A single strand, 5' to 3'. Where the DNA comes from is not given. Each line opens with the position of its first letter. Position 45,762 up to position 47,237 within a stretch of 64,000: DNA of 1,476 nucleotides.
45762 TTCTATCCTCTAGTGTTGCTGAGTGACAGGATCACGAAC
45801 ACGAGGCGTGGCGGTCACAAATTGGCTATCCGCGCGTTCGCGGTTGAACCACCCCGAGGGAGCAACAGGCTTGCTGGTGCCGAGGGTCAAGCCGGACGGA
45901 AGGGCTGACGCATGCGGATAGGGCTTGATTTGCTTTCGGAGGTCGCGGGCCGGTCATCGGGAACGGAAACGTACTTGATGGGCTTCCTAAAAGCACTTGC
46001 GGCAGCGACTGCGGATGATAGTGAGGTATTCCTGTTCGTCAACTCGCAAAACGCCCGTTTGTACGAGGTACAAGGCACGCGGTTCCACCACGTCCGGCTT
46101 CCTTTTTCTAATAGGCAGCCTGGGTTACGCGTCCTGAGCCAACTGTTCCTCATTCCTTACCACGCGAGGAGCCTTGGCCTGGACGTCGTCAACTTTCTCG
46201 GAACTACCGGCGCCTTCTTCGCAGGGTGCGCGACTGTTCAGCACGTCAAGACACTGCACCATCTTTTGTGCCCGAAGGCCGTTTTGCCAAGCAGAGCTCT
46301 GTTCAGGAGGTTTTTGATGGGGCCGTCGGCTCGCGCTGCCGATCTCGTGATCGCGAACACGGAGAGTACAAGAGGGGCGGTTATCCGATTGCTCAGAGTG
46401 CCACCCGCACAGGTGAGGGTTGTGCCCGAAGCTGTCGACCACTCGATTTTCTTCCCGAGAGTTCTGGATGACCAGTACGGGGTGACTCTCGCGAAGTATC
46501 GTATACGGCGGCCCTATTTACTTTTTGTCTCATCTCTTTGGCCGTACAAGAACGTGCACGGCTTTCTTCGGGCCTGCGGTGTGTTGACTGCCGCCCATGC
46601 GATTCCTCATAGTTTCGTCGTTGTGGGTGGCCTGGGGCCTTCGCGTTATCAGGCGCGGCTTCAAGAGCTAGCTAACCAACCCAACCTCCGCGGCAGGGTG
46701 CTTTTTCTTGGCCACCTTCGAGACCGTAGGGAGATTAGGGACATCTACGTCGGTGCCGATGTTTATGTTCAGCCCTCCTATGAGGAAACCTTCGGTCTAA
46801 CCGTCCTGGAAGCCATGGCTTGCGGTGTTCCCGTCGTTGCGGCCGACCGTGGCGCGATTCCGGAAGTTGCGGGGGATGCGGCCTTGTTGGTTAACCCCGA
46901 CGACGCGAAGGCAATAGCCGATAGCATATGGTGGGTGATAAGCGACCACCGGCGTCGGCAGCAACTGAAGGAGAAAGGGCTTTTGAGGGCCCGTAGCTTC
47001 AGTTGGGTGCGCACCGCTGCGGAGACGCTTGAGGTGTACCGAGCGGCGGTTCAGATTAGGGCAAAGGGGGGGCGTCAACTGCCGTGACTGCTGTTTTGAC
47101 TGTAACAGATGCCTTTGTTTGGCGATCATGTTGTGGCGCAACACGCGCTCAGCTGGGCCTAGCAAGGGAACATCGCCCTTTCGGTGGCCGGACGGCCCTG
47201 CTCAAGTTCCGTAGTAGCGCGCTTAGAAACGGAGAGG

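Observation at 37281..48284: Six SAM-methyltransferases, including a strict GT4-MT-GT4-MT-GT4-MT alternation, in one Wzx/Wzy cluster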

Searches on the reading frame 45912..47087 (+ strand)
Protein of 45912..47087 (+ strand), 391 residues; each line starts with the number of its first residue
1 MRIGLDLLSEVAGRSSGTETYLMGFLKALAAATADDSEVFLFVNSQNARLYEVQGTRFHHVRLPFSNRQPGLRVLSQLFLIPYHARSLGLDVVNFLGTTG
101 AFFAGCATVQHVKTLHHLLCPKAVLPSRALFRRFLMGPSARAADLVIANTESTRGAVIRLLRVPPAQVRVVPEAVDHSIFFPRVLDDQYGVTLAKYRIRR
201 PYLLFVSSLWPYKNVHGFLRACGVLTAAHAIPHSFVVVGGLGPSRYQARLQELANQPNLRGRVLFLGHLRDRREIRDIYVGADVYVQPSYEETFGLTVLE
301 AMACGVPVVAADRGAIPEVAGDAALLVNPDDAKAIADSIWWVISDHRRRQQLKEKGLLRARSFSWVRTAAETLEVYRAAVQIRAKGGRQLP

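Call 4: search_protein_families(library=pfam, proteins=[window:45912-47087:+], max_evalue=0.01)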
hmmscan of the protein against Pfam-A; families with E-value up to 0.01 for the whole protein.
window:45912-47087:+ (391 aa): 6 families
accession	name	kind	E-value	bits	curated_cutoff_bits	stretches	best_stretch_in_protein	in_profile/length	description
PF00534.26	Glycos_transf_1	-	5.6e-34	117.6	26.4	1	200-356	15-169/172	Glycosyl transferases group 1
PF13692.12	Glyco_trans_1_4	-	3e-31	109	27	1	200-345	1-142/142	Glycosyl transferases group 1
PF13439.12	Glyco_transf_4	-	2.9e-15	57.1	28.5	1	16-178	2-169/170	Glycosyltransferase Family 4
PF20706.3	GT4-conflict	-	5.4e-12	45.8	26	1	206-314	203-314/385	Family 4 Glycosyltransferase in conflict systems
PF13579.12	Glyco_trans_4_4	-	4.2e-11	43.9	29.7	1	16-172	1-156/158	Glycosyl transferase 4-like domain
PF13524.12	Glyco_trans_1_2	-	1.7e-05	25.2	25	1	235-372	17-142/144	Glycosyl transferase-like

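Call 9: search_protein_families(library=ncbifam, proteins=[window:45912-47087:+], max_evalue=0.01)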
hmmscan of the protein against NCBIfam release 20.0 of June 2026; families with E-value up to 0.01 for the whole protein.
window:45912-47087:+ (391 aa): 42 families (the best 25 are shown)
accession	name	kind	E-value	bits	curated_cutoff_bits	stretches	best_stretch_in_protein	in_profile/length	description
TIGR03449.1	mycothiol_MshA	equivalog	2.1e-31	109.3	462.5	1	142-381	164-405/406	D-inositol-3-phosphate glycosyltransferase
TIGR02149.1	glgA_Coryne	subfamily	1.4e-27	96.9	302.4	1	140-378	142-389/391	glycogen synthase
TIGR03999.1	thiol_BshA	equivalog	5.4e-26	91.4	273.7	1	141-379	143-373/375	N-acetyl-alpha-D-glucosaminyl L-malate synthase BshA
TIGR04047.1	MSMEG_0565_glyc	hypoth_equivalog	2e-23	83.1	259.85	1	167-378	160-373/373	MSMEG_0565 family glycosyltransferase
NF041876.1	EPS_EpsE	equivalog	8.7e-21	74.6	400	1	162-362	182-378/389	exopolysaccharide biosynthesis GT4 family glycosyltransferase EpsE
TIGR03088.1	stp2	hypoth_equivalog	2.3e-20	73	409.05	1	159-378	153-372/374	TIGR03088 family PEP-CTERM/XrtA system glycosyltransferase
NF053787.1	GlcN_PG_synth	equivalog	9.1e-19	67.5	480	1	159-379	157-359/361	N-acetylglucosaminyl phosphatidylglycerol synthase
NF038295.1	EPS_HpsP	equivalog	5.4e-16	58.6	550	1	198-378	203-386/388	hormogonium polysaccharide biosynthesis glycosyltransferase HpsP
TIGR02472.1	sucr_P_syn_N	equivalog_domain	6.7e-16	58.1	576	1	142-368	184-430/439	sucrose-phosphate synthase, putative, glycosyltransferase domain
TIGR04063.1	stp3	hypoth_equivalog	4.2e-15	55.5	442.05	1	140-380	155-396/397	TIGR04063 family PEP-CTERM/XrtA system glycosyltransferase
TIGR02468.1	sucrsPsyn_pln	equivalog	2.3e-14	52.2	1143.95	1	254-369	541-661/1051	sucrose-phosphate synthase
NF047684.1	TeichurnBiosyTuaC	equivalog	3.6e-14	52.5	550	1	209-377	228-387/391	teichuronic acid biosynthesis protein TuaC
NF038255.1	exopoly_VpsD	equivalog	2.3e-13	49.8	300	1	234-318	236-319/381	VpsD family glycosyltransferase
NF038298.1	EPS_HpsO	equivalog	2.4e-12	46.3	575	1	290-377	297-385/388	hormogonium polysaccharide biosynthesis glycosyltransferase HpsO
NF050063.1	ProtGlycPglJ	equivalog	3.7e-11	42.8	500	1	129-374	131-361/363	N-acetylgalactosamine-N,N'-diacetylbacillosaminyl-diphospho-undecaprenol 4-alpha-N-acetylgalactosaminyltransferase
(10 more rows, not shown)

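Call 20: find_homologous_proteins(query=window:45912-47087:+, max_evalue=1e-30)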
Query window:45912-47087:+ (391 aa): 1282 proteins with E <= 1e-30 among 8000 candidates; the best 120 are listed.
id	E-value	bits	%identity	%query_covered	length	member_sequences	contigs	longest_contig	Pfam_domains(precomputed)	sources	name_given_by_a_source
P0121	3.2e-258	874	100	100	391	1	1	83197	PF00534.27,PF13579.13,PF13524.13,PF13439.13,PF20706.4,PF13692.13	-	-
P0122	1.2e-146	507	61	98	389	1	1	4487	PF00534.27,PF13579.13,PF13524.13,PF13439.13,PF20706.4,PF13692.13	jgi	-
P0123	3.7e-144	498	60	98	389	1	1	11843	PF00534.27,PF13579.13,PF13524.13,PF13439.13,PF20706.4,PF13692.13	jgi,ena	-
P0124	6.9e-143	494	59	99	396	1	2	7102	PF00534.27,PF13579.13,PF13524.13,PF13439.13,PF20706.4,PF13692.13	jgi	jgi:glycosyltransferase involved in cell wall biosynthesis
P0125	1.1e-142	494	59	97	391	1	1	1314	PF00534.27,PF13579.13,PF13524.13,PF13439.13,PF20706.4,PF13692.13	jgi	jgi:glycosyltransferase involved in cell wall biosynthesis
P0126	2.3e-142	493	59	99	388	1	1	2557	PF00534.27,PF13579.13,PF13524.13,PF13439.13,PF20706.4,PF13692.13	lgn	-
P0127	9.4e-139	481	58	98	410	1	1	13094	PF00534.27,PF13579.13,PF13439.13,PF20706.4,PF13692.13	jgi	jgi:glycosyltransferase involved in cell wall biosynthesis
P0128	1.1e-138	480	59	98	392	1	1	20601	PF00534.27,PF13579.13,PF13524.13,PF13439.13,PF20706.4,PF13692.13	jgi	jgi:glycosyltransferase involved in cell wall biosynthesis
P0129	1.8e-138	480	58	98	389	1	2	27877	PF00534.27,PF13579.13,PF13524.13,PF13439.13,PF20706.4,PF13692.13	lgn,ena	-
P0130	1.0e-137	477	59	98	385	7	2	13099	PF00534.27,PF13579.13,PF13524.13,PF13439.13,PF20706.4,PF13692.13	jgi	-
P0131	2.8e-137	476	57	99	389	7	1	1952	PF00534.27,PF13579.13,PF13439.13,PF20706.4,PF13692.13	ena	-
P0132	3.8e-136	472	56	99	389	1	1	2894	PF00534.27,PF13524.13,PF13439.13,PF20706.4,PF13692.13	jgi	jgi:glycosyltransferase involved in cell wall biosynthesis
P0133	4.6e-136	472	58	99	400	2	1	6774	PF00534.27,PF13579.13,PF13524.13,PF13439.13,PF20706.4,PF13692.13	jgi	-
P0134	2.9e-134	466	56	99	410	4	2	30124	PF00534.27,PF13579.13,PF13524.13,PF13439.13,PF20706.4,PF13692.13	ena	-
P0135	1.1e-133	464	56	98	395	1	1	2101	PF00534.27,PF13579.13,PF13439.13,PF20706.4,PF13692.13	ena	-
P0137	1.0e-132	461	56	99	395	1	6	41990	PF00534.27,PF13579.13,PF13524.13,PF13439.13,PF20706.4,PF13692.13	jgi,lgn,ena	jgi:glycosyltransferase involved in cell wall biosynthesis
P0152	2.6e-75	272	42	96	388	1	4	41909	PF00534.27,PF13439.13,PF20706.4,PF13692.13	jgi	jgi:glycosyltransferase involved in cell wall biosynthesis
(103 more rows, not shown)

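Call 21: find_encoding_contigs(protein=P0137, flank=10000, max_places=2)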
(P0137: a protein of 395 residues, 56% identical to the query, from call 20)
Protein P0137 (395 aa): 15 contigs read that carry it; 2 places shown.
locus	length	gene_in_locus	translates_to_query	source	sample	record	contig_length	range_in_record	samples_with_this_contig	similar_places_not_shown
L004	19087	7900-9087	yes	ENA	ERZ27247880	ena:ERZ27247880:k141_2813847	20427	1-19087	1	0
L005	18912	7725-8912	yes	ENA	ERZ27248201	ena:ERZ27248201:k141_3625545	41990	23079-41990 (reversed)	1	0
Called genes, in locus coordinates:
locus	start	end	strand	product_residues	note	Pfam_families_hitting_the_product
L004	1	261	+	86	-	?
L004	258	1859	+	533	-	PF00884:Sulfatase (faint), PF01663:Phosphodiest (faint)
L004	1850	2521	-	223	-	-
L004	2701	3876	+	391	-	PF01943:Polysacc_synt (faint), PF13440:Polysacc_synt_3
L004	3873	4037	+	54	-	-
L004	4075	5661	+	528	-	PF04932:Wzy_C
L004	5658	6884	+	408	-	PF13439:Glyco_transf_4, PF13579:Glyco_trans_4_4, PF00534:Glycos_transf_1, PF13692:Glyco_trans_1_4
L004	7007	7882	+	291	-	PF01135:PCMT (faint), PF05050:Methyltransf_21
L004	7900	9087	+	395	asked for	PF13439:Glyco_transf_4, PF13579:Glyco_trans_4_4, PF20706:GT4-conflict, PF00534:Glycos_transf_1, PF13692:Glyco_trans_1_4, PF13524:Glyco_trans_1_2 (weak)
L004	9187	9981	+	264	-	PF05050:Methyltransf_21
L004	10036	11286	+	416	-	PF13439:Glyco_transf_4, PF13579:Glyco_trans_4_4, PF00534:Glycos_transf_1, PF13692:Glyco_trans_1_4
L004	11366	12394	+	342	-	PF04055:Radical_SAM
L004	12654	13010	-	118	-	PF02033:RBFA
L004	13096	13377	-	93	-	PF04456:DUF503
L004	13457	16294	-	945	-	PF04760:IF2_N, PF00009:GTP_EFTU, PF00071:Ras (weak), PF01926:MMR_HSR1, PF22042:EF-G_D2, PF11987:IF-2, PF03144:GTP_EFTU_D2 (weak)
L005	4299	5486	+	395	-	PF04932:Wzy_C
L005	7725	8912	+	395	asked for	PF13439:Glyco_transf_4, PF13579:Glyco_trans_4_4, PF20706:GT4-conflict, PF00534:Glycos_transf_1, PF13692:Glyco_trans_1_4, PF13524:Glyco_trans_1_2 (weak)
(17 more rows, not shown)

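Call 22: find_encoding_contigs(protein=P0134, flank=10000, max_places=2)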
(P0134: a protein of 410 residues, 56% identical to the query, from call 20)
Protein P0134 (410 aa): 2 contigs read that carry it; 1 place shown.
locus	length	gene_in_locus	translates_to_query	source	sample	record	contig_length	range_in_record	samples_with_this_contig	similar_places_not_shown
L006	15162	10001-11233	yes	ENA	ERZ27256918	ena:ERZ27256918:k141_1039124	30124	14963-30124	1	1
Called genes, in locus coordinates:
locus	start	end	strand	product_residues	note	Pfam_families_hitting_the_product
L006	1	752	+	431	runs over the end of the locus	PF13439:Glyco_transf_4, PF13579:Glyco_trans_4_4, PF00534:Glycos_transf_1, PF13692:Glyco_trans_1_4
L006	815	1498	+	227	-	PF02397:Bac_transf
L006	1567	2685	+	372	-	PF00106:adh_short (weak), PF01073:3Beta_HSD, PF01370:Epimerase, PF02719:Polysacc_synt_2 (weak), PF07993:NAD_binding_4, PF16363:GDP_Man_Dehyd, PF01370:Epimerase, PF16363:GDP_Man_Dehyd, +3 more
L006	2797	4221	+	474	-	-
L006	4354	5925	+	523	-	PF03023:MurJ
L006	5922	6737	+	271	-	PF13489:Methyltransf_23, PF01209:Ubie_methyltran, PF07021:MetW (faint), PF08241:Methyltransf_11, PF08242:Methyltransf_12, PF13649:Methyltransf_25, PF13847:Methyltransf_31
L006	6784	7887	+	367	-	PF13692:Glyco_trans_1_4, PF00534:Glycos_transf_1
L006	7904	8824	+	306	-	PF05050:Methyltransf_21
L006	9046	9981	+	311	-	PF13489:Methyltransf_23, PF13847:Methyltransf_31, PF08241:Methyltransf_11, PF08242:Methyltransf_12, PF13649:Methyltransf_25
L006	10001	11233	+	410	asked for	PF13439:Glyco_transf_4, PF13579:Glyco_trans_4_4 (weak), PF20706:GT4-conflict, PF00534:Glycos_transf_1, PF13692:Glyco_trans_1_4, PF13524:Glyco_trans_1_2 (faint)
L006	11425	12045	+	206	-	PF00908:dTDP_sugar_isom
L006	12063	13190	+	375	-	PF01073:3Beta_HSD, PF01370:Epimerase, PF02719:Polysacc_synt_2 (faint), PF04321:RmlD_sub_bind, PF16363:GDP_Man_Dehyd, PF07993:NAD_binding_4 (faint), PF13460:NAD_binding_10 (weak)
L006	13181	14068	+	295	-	PF01370:Epimerase, PF04321:RmlD_sub_bind, PF16363:GDP_Man_Dehyd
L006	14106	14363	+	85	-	-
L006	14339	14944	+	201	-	PF13580:SIS_2, PF01380:SIS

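Call 23: find_encoding_contigs(protein=P0129, flank=10000, max_places=2)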
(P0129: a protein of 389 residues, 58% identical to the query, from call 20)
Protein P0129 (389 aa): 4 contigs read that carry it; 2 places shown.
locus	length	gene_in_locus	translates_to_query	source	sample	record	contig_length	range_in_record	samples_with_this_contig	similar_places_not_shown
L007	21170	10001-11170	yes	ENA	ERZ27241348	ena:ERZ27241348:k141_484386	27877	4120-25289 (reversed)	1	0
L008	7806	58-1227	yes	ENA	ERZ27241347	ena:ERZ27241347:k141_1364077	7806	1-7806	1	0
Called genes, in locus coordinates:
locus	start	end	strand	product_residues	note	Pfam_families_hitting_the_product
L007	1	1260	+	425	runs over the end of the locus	PF13439:Glyco_transf_4, PF13579:Glyco_trans_4_4, PF00534:Glycos_transf_1, PF13692:Glyco_trans_1_4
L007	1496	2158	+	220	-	PF02397:Bac_transf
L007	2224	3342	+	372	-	PF00106:adh_short (weak), PF01073:3Beta_HSD, PF01370:Epimerase, PF02719:Polysacc_synt_2 (weak), PF07993:NAD_binding_4, PF16363:GDP_Man_Dehyd, PF01370:Epimerase, PF16363:GDP_Man_Dehyd, +3 more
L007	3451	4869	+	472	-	-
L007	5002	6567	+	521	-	PF03023:MurJ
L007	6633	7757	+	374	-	PF13439:Glyco_transf_4 (faint), PF13692:Glyco_trans_1_4, PF00534:Glycos_transf_1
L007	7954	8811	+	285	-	PF05050:Methyltransf_21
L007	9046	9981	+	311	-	PF05175:MTS (weak), PF13489:Methyltransf_23, PF02353:CMAS (weak), PF13847:Methyltransf_31, PF08241:Methyltransf_11, PF08242:Methyltransf_12, PF13649:Methyltransf_25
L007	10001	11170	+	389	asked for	PF13439:Glyco_transf_4, PF13579:Glyco_trans_4_4, PF20706:GT4-conflict, PF00534:Glycos_transf_1, PF13692:Glyco_trans_1_4, PF13524:Glyco_trans_1_2 (weak)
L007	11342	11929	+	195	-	PF00908:dTDP_sugar_isom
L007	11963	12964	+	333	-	PF01073:3Beta_HSD, PF01370:Epimerase, PF04321:RmlD_sub_bind, PF16363:GDP_Man_Dehyd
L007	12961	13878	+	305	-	PF01370:Epimerase, PF02719:Polysacc_synt_2, PF04321:RmlD_sub_bind, PF16363:GDP_Man_Dehyd, PF07993:NAD_binding_4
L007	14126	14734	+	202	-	PF13580:SIS_2, PF01380:SIS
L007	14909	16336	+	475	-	PF13727:CoA_binding_3, PF02397:Bac_transf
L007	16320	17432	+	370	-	PF00288:GHMP_kinases_N, PF08544:GHMP_kinases_C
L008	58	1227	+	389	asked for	PF13439:Glyco_transf_4, PF13579:Glyco_trans_4_4, PF20706:GT4-conflict, PF00534:Glycos_transf_1, PF13692:Glyco_trans_1_4, PF13524:Glyco_trans_1_2 (weak)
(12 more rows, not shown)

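Call 26: find_related_loci(query=A1, collection=genome_contigs, flank=10000)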
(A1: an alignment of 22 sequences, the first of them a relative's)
Query A1 (391 aa) in genome_contigs; peptide patterns used: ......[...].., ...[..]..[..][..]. (x = any residue, [..] = any of these).
599 stretches matched a pattern (row limit reached: there are more); 524 encode a relative of the query (tblastn E <= 1e-3); the best 80 are kept; 80 distinct loci.
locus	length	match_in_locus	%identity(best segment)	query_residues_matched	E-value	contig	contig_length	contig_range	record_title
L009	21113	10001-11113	38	1-377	1e-71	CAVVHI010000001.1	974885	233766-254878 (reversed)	MAG: uncultured Actinomycetota bacterium isolate MFD01721.bin.1.348 genome assembly, contig: contig_26647, whole genome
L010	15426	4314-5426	39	1-377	1e-71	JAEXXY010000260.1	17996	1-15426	MAG: Actinomycetes bacterium isolate OH_HDB_167 k127_263241, whole genome shotgun sequence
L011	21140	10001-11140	38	1-385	3e-71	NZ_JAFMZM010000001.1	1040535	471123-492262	Nocardioides astragali strain CGMCC 4.7327 NODE_1_length_1040535_cov_18.875597, whole genome shotgun sequence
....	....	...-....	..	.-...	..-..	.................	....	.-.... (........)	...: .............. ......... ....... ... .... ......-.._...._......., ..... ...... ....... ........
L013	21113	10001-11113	39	1-377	1e-71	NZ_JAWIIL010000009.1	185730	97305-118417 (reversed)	Intrasporangium zincisolvens strain YIM S08009 Scaffold9, whole genome shotgun sequence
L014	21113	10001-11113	38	1-377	3e-71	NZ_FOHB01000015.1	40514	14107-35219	Pedococcus cremeus strain CGMCC 1.6963, whole genome shotgun sequence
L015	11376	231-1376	38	1-387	3e-70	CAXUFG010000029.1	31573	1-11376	MAG TPA_asm: uncultured Pseudonocardiaceae bacterium isolate public_SRR14722287_metawrap_bin.1 genome assembly, contig:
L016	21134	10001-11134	37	1-384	2e-70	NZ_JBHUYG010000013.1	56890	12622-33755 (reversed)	Pedococcus sp. NPDC057267 NPDC057267_384_G10.ctg-0013, whole genome shotgun sequence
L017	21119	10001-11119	39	1-378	3e-70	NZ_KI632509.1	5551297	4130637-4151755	Haloechinothrix halophila YIM 93223 AmyhaDRAFT_Scaffold1.1, whole genome shotgun sequence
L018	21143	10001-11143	37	1-386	5e-70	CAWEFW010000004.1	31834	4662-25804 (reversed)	MAG: uncultured Actinomycetota bacterium isolate MFD02840.bin.1.319 genome assembly, contig: contig_121327, whole genome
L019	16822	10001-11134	38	1-383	1e-69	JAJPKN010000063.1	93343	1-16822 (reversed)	MAG: Actinomycetota bacterium isolate Centralia_MAG_82 k107_5589882, whole genome shotgun sequence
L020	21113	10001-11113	38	1-377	4e-69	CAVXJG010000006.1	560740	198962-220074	MAG: uncultured Actinomycetota bacterium isolate MFD03066.bin.2.50 genome assembly, contig: contig_2973, whole genome sh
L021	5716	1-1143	38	5-389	4e-69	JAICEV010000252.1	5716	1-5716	MAG: Propionibacteriaceae bacterium isolate BD_ISSM_2_bin.31 k141_1717999_length_5716_cov_7.0000, whole genome shotgun s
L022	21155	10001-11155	38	1-387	1e-68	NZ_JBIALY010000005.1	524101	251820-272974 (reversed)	Kribbella sp. NPDC004536 NPDC004536_68_B4.ctg-0005, whole genome shotgun sequence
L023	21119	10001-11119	37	1-378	1e-66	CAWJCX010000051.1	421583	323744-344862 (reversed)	MAG: uncultured Actinomycetota bacterium isolate MFD04935.bin.3.412 genome assembly, contig: contig_9343, whole genome s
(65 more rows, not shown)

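Call 35: find_related_loci(query=A1, collection=metagenome_contigs, flank=10000)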
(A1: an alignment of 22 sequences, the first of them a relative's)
Query A1 (391 aa) in metagenome_contigs; peptide patterns used: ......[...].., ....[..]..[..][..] (x = any residue, [..] = any of these).
600 stretches matched a pattern (row limit reached: there are more); 453 encode a relative of the query (tblastn E <= 1e-3); the best 80 are kept; 80 distinct loci.
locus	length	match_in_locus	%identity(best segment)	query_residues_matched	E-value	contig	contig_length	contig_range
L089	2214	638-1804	57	1-389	6e-153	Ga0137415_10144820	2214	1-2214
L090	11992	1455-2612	56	1-386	2e-138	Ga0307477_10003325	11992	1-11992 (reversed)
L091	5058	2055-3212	43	1-387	5e-89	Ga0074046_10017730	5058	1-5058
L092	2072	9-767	57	135-387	2e-90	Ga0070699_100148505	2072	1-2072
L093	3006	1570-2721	40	1-386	5e-84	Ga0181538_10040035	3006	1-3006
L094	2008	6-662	55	167-385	3e-82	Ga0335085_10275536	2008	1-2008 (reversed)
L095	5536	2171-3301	38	1-383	5e-74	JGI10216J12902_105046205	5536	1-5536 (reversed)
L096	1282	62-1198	38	1-385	2e-78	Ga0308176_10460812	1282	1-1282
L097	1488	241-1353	38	1-377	6e-77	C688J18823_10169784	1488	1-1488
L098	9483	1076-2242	38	1-391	5e-72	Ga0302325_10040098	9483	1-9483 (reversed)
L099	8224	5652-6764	38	1-377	1e-71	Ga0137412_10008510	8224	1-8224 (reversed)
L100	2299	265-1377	39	1-377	2e-73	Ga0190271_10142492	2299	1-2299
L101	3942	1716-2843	38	1-381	2e-71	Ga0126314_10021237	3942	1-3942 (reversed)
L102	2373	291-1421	37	1-383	2e-72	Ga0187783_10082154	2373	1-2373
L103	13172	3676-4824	37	1-388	7e-71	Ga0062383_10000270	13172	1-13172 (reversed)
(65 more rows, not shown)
